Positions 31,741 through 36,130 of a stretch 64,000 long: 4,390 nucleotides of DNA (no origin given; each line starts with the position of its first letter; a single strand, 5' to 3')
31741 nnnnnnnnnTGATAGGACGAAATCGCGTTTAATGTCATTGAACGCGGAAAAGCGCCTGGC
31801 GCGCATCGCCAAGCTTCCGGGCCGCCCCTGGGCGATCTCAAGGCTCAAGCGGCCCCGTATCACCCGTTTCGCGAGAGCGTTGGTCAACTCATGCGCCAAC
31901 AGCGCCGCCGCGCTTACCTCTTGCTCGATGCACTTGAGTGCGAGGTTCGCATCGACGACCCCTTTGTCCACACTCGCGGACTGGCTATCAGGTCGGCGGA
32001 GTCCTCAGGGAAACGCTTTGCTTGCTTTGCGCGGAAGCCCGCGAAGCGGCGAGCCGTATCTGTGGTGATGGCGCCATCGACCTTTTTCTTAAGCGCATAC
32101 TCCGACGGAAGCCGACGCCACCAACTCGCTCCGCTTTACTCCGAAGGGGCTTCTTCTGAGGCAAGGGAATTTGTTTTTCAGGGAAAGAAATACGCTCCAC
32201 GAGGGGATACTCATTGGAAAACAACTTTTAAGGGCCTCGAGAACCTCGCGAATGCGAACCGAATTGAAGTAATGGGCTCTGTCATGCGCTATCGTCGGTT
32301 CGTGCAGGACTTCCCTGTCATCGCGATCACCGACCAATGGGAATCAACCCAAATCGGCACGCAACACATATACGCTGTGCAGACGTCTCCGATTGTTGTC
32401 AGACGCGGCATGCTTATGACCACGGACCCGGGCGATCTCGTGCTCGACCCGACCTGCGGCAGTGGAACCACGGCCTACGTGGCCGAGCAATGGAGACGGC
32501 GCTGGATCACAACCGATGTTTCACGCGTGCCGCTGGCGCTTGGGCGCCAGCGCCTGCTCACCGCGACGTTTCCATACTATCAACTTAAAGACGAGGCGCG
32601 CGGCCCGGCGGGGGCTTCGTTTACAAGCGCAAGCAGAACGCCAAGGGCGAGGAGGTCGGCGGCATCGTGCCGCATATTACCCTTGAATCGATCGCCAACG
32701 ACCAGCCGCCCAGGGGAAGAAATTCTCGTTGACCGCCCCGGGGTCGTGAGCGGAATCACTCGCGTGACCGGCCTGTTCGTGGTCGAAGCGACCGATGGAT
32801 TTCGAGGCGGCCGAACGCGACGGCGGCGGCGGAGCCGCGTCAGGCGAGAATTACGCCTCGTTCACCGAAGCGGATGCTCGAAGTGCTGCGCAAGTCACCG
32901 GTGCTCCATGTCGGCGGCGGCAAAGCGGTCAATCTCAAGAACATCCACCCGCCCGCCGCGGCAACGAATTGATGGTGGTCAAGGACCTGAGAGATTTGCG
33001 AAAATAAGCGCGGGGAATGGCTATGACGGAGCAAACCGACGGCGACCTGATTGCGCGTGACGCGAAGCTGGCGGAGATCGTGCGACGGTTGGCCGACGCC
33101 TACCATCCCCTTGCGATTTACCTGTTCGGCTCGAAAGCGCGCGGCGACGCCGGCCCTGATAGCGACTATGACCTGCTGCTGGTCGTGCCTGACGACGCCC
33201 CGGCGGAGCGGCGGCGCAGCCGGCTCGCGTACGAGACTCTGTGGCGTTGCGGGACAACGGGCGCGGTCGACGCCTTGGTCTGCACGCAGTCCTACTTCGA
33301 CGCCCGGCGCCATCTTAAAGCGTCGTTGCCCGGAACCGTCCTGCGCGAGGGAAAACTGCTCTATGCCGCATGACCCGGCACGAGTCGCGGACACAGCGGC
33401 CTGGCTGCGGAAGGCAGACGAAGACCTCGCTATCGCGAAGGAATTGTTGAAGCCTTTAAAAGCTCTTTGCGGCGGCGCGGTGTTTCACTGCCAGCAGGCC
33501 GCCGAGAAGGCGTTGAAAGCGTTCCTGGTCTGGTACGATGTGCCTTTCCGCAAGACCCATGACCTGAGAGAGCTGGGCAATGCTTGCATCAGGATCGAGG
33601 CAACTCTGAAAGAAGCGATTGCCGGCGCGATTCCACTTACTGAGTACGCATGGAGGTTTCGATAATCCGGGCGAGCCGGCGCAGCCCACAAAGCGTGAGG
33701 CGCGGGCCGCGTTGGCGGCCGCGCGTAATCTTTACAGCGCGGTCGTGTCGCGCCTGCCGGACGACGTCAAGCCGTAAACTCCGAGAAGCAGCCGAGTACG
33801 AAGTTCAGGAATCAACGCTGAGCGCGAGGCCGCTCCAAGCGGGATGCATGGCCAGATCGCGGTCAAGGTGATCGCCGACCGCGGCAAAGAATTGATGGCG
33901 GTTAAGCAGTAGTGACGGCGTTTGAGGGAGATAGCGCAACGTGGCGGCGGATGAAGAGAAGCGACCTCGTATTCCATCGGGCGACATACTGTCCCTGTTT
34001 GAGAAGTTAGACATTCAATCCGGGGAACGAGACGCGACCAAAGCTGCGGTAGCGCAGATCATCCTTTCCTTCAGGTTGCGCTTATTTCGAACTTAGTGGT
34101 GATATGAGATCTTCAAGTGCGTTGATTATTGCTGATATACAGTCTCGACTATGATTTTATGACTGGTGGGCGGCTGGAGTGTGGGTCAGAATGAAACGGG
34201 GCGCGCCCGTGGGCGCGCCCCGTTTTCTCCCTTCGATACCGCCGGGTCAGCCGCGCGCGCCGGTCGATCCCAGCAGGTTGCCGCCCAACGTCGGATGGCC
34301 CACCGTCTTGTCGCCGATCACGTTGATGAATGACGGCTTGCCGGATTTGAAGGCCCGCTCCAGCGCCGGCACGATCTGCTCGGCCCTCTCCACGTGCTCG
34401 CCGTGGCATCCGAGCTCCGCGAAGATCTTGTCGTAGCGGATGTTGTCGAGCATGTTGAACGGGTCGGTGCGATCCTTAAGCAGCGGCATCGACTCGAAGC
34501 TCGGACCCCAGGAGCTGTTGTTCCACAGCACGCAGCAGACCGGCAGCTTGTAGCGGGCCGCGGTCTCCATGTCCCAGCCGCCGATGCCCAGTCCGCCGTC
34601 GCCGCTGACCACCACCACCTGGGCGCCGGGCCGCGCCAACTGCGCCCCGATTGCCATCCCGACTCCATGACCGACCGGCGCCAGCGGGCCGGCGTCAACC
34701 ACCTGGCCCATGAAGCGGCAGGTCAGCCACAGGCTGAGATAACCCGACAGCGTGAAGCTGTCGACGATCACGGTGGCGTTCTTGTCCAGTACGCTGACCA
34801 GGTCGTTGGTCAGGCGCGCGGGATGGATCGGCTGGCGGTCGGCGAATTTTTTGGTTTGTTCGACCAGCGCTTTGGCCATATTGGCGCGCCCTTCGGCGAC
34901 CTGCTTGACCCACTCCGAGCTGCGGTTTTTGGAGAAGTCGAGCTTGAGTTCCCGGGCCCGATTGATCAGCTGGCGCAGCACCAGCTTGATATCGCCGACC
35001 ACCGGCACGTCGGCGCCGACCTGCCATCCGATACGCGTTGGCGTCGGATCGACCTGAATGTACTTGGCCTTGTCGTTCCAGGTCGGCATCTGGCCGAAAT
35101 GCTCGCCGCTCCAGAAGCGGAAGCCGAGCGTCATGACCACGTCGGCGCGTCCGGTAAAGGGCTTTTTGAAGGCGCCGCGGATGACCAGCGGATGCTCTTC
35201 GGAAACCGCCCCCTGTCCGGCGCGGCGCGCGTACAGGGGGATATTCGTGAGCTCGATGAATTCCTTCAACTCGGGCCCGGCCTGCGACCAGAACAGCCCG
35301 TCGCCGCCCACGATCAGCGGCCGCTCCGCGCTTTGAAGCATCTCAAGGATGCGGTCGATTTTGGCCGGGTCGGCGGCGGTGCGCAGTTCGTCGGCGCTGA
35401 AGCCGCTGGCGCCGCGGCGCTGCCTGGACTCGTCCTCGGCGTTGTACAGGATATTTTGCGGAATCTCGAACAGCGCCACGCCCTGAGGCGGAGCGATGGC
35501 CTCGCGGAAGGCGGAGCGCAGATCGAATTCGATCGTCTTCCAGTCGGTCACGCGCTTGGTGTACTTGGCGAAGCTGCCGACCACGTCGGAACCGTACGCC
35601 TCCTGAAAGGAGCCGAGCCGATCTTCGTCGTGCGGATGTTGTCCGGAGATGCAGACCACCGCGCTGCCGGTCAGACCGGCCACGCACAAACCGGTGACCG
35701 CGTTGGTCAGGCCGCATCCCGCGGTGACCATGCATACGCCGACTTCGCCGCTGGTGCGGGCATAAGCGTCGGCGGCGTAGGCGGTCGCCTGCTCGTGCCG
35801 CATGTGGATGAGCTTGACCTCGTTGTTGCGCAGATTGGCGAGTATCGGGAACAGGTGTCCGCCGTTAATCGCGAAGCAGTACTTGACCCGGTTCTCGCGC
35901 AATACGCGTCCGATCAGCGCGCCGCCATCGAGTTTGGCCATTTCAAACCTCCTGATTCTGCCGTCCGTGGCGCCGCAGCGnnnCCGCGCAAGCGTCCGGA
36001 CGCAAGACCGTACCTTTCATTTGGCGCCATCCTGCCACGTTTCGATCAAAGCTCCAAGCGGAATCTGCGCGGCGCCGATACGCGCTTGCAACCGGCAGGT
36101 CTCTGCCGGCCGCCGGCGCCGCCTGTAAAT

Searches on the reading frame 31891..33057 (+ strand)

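Call 9: search_protein_families(library=pfam, proteins=[window:31891-33057:+], max_evalue=0.001)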
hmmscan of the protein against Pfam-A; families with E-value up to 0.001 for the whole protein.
window:31891-33057:+ (389 aa): 1 family
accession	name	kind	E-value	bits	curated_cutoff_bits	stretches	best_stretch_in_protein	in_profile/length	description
PF01555.25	N6_N4_Mtase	-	2.1e-09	38.1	26.7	1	143-211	148-212/221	DNA methylase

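Call 37: search_protein_families(library=ncbifam, proteins=[window:31891-33057:+], max_evalue=0.001)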
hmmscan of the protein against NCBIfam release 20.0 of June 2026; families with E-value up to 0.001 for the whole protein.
window:31891-33057:+ (389 aa): 2 families
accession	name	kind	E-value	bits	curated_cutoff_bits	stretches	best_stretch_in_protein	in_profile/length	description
NF050803.1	DnaMtaseCcrMCaul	equivalog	4.1e-08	32.5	830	1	159-222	184-247/350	adenine-specific DNA-methyltransferase CcrM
NF008572.0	PRK11524.1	equivalog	9.4e-06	24.9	292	1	167-225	201-259/294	adenine-specific DNA-methyltransferase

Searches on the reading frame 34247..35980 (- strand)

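Call 44: search_protein_families(library=pfam, proteins=[window:34247-35980:-], max_evalue=0.001)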
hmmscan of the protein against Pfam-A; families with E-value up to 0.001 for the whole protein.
window:34247-35980:- (577 aa): 3 families
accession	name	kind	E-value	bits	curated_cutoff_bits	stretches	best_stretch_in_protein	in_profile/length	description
PF02776.23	TPP_enzyme_N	-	4.9e-32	110.6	26.8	1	18-127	2-113/119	Thiamine pyrophosphate enzyme, N-terminal TPP binding domain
PF00205.28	TPP_enzyme_M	-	6.4e-27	94.4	30.4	1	208-338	1-137/137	Thiamine pyrophosphate enzyme, central domain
PF02775.26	TPP_enzyme_C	-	9.3e-27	94.1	21.9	1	422-554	16-151/151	Thiamine pyrophosphate enzyme, C-terminal TPP binding domain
